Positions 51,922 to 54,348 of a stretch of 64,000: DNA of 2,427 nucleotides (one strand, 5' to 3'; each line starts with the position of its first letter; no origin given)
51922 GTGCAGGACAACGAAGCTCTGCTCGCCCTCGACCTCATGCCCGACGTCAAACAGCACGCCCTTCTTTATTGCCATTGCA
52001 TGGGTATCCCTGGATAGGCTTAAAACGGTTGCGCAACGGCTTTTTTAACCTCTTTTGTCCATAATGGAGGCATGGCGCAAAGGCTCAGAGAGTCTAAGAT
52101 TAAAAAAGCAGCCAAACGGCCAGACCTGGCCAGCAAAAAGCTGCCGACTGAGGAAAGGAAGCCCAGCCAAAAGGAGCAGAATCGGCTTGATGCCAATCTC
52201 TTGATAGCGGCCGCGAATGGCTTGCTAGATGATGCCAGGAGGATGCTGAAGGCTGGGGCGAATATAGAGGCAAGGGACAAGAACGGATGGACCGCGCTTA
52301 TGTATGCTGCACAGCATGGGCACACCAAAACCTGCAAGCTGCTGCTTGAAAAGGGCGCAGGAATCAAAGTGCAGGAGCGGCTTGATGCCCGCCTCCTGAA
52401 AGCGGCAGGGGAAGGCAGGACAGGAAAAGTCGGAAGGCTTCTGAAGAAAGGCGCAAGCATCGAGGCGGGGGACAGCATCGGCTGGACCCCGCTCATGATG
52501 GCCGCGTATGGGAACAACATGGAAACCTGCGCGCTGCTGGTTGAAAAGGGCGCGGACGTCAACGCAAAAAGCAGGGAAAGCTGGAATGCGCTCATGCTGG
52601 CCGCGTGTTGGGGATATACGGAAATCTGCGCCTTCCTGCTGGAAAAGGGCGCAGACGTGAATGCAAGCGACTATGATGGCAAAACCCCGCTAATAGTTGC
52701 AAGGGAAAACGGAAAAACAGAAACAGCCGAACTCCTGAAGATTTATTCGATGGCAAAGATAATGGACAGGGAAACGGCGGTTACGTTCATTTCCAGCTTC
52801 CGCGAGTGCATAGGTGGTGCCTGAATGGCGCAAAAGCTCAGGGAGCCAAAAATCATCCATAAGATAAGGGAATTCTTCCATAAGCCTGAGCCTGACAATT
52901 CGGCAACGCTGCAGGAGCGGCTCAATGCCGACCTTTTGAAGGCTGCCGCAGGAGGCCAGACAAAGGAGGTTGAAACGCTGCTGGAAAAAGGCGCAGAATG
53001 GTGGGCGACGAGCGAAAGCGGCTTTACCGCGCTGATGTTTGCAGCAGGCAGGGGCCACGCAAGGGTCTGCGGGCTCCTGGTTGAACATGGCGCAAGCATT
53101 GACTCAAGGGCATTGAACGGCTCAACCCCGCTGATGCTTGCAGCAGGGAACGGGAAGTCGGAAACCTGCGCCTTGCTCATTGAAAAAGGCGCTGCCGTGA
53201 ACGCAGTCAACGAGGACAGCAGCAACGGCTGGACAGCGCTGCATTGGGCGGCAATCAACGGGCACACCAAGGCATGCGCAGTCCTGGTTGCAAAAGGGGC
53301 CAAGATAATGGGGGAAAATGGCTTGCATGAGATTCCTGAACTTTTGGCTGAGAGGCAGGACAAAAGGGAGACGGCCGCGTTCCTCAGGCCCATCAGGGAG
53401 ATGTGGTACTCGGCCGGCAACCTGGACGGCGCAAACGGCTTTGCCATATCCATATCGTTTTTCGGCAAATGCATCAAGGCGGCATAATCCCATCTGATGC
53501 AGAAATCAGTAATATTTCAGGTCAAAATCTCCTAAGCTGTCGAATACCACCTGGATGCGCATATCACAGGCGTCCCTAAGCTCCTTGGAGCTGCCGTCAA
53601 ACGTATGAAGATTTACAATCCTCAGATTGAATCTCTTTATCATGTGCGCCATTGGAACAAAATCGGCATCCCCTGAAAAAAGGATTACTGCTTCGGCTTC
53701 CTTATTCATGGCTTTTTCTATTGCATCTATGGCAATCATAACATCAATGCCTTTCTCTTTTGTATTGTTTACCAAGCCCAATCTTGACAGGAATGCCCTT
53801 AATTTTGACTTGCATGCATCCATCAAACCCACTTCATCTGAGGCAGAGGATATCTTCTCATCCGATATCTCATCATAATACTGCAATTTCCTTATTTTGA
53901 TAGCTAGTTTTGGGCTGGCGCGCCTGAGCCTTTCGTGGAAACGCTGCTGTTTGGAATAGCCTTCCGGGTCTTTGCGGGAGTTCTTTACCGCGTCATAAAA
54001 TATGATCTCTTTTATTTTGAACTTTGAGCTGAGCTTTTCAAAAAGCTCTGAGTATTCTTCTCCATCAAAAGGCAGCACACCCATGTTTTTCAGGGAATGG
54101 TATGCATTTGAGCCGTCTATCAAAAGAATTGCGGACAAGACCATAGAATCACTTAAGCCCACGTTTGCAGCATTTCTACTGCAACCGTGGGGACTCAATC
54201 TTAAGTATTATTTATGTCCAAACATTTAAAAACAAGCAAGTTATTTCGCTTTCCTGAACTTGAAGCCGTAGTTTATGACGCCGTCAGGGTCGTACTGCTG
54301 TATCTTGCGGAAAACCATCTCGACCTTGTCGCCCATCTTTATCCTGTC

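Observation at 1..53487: Dispersed family of at least 8 ankyrin-repeat genes with conserved Lys-rich N-leader and a Cys-containing C-terminal tail (ETAAF ... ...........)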

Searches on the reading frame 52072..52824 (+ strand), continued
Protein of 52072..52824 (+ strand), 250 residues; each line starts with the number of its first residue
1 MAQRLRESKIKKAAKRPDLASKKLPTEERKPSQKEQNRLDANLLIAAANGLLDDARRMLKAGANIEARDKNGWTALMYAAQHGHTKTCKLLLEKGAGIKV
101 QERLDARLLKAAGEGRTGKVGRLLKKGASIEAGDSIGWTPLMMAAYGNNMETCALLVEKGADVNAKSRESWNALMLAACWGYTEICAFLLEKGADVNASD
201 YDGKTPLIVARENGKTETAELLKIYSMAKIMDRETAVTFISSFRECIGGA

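Call 66: search_protein_families(library=pfam, alignment_id=A6, max_evalue=0.001)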
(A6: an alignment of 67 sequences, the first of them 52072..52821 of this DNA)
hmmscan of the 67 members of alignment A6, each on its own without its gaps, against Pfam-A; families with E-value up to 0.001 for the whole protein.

A. member 1, window:52072-52821:+ (250 aa): 6 families
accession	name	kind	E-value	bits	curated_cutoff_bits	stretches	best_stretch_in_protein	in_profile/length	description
PF12796.13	Ank_2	-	2.7e-54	182.1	27.3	4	109-200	2-90/90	Ankyrin repeats (3 copies)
PF00023.36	Ank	-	3.6e-37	124.7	21.1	3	137-167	2-32/33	Ankyrin repeat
PF13637.12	Ank_4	-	5.1e-30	103.3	22.7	4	45-92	3-50/50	Ankyrin repeats (many copies)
PF13606.12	Ank_3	-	4.1e-22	76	22.3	2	71-98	1-28/30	Ankyrin repeat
PF13857.12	Ank_5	-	5.6e-17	62.1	27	1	156-210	1-56/56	Ankyrin repeats (many copies)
PF24521.3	Ank_KRIT1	-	1.5e-09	38.2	80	1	105-223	19-138/149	KRIT1 ankyrin-repeats domain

B. families by the number of members that match (of 67 scanned): 8 families
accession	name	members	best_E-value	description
PF12796.13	Ank_2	66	2.7e-54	Ankyrin repeats (3 copies)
PF00023.36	Ank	65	3.3e-46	Ankyrin repeat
PF13637.12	Ank_4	65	2.8e-43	Ankyrin repeats (many copies)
PF13606.12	Ank_3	60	1.5e-27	Ankyrin repeat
PF13857.12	Ank_5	49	4.1e-31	Ankyrin repeats (many copies)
PF24521.3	Ank_KRIT1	24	4.8e-13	KRIT1 ankyrin-repeats domain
PF23745.1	ANK_LRRK2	4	4.8e-07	LRRK2 ANK repeat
PF06128.16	Shigella_OspC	1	5.9e-06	Shigella flexneri OspC protein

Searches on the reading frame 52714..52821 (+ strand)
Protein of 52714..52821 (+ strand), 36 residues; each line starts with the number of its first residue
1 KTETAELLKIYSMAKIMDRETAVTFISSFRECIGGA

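Call 38: search_protein_representatives(alignment_id=A4)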
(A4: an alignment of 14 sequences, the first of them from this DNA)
Query: 14 sequences, 36 profile positions. Proteins with E-value up to 0.001 (for the whole library): 78; up to 1e-10: 6; up to 1e-30: 0. The best 78 are listed.
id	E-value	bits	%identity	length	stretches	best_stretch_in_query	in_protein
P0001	1.5e-13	66.6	-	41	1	2-36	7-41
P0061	5.9e-13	64.7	-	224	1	1-36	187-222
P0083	7.0e-12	61.2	-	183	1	1-35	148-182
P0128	1.3e-11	60.4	-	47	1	1-36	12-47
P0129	7.7e-11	57.9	-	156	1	1-35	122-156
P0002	1.0e-10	57.5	-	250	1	1-36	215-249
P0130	3.0e-10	56.0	-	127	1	1-35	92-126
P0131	4.8e-10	55.4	-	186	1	1-36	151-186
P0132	1.6e-09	53.7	-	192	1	1-36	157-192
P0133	1.8e-09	53.6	-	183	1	2-33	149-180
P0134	1.8e-09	53.5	-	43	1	2-35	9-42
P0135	2.9e-09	52.9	-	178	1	1-36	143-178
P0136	3.5e-09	52.6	-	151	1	1-35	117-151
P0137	4.8e-09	52.2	-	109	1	4-36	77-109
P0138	1.3e-08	50.8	-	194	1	1-35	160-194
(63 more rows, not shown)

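Call 69: search_solved_structures(query=A4, max_evalue=10, show_alignments=3)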
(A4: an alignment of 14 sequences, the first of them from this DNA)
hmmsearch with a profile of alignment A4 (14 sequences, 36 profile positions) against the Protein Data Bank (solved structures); distinct sequences matched with E-value up to 10: 5.
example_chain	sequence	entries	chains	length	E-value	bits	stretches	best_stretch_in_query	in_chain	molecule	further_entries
9n3x_A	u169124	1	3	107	0.93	12.8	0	2-18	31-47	AcrIE7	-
9la6_A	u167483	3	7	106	0.94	12.8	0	2-18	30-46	Hypothetical antiviral protein | Anti-CRISPR AcrIE7 | AcrIE7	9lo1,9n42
9l2q_A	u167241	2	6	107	0.96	12.8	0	2-18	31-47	H2C2 | Anti-CRISPR protein, AcrIE7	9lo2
9kjb_A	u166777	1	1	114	1.2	12.4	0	2-18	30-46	AcrIE7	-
5e8k_A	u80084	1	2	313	1.3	12.4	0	2-19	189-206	Geranylgeranyl pyrophosphate synthase 10, mitochondrial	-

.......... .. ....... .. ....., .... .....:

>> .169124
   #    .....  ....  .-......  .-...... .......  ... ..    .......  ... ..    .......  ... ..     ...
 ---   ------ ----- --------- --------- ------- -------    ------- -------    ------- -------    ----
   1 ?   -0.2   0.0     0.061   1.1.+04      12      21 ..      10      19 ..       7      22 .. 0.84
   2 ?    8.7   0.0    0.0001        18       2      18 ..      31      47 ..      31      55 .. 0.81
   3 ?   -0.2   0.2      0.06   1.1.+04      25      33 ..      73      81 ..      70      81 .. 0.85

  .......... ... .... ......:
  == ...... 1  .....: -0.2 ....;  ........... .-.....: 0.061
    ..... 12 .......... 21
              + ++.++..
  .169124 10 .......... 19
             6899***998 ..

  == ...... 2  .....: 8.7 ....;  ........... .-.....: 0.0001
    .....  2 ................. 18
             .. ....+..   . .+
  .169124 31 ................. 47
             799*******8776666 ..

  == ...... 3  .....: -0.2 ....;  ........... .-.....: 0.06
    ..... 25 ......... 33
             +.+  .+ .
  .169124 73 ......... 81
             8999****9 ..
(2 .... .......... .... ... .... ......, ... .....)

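Call 70: search_protein_families(library=pfam, proteins=[window:52714-52821:+], max_evalue=10)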
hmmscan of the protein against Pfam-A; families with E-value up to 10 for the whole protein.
seq(36 aa): 0 families

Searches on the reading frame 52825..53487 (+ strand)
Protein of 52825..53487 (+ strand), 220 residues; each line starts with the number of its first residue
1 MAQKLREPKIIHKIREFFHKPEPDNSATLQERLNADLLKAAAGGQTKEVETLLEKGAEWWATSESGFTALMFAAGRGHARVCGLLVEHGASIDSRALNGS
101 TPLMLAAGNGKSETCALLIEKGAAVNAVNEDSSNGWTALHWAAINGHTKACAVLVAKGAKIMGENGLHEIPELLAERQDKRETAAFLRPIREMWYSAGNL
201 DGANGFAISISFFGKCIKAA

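Call 11: search_protein_families(library=pfam, proteins=[window:52825-53487:+], max_evalue=0.01)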
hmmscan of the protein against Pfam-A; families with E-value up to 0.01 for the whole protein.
window:52825-53487:+ (220 aa): 6 families
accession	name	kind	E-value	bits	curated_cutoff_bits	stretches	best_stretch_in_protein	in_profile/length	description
PF12796.13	Ank_2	-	1.6e-40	138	27.3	3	37-127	1-88/90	Ankyrin repeats (3 copies)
PF00023.36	Ank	-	2.6e-25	87.5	21.1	3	98-129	1-32/33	Ankyrin repeat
PF13637.12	Ank_4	-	9.9e-23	80.2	22.7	3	37-82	1-46/50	Ankyrin repeats (many copies)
PF13606.12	Ank_3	-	1.4e-18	65.2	22.3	2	134-161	1-28/30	Ankyrin repeat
PF13857.12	Ank_5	-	7.6e-11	42.6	27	1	85-131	1-48/56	Ankyrin repeats (many copies)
PF24521.3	Ank_KRIT1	-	4.3e-07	30.2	80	1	30-121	15-107/149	KRIT1 ankyrin-repeats domain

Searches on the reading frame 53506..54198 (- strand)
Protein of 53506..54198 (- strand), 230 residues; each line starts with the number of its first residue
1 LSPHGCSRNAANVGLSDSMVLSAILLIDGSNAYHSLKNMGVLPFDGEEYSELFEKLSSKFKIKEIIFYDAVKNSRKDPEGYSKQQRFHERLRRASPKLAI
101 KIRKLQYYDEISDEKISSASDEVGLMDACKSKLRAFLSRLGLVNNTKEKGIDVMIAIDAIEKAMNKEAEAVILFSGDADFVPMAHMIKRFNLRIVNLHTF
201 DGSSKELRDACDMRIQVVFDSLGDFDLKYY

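Call 45: search_protein_families(library=pfam, proteins=[window:53506-54198:-], max_evalue=0.01)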
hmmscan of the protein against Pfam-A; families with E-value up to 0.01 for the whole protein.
window:53506-54198:- (230 aa): 1 family
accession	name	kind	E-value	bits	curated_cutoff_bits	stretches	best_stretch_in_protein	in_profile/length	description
PF01936.24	NYN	-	9e-19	68.9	24.2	1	24-213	3-140/145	NYN domain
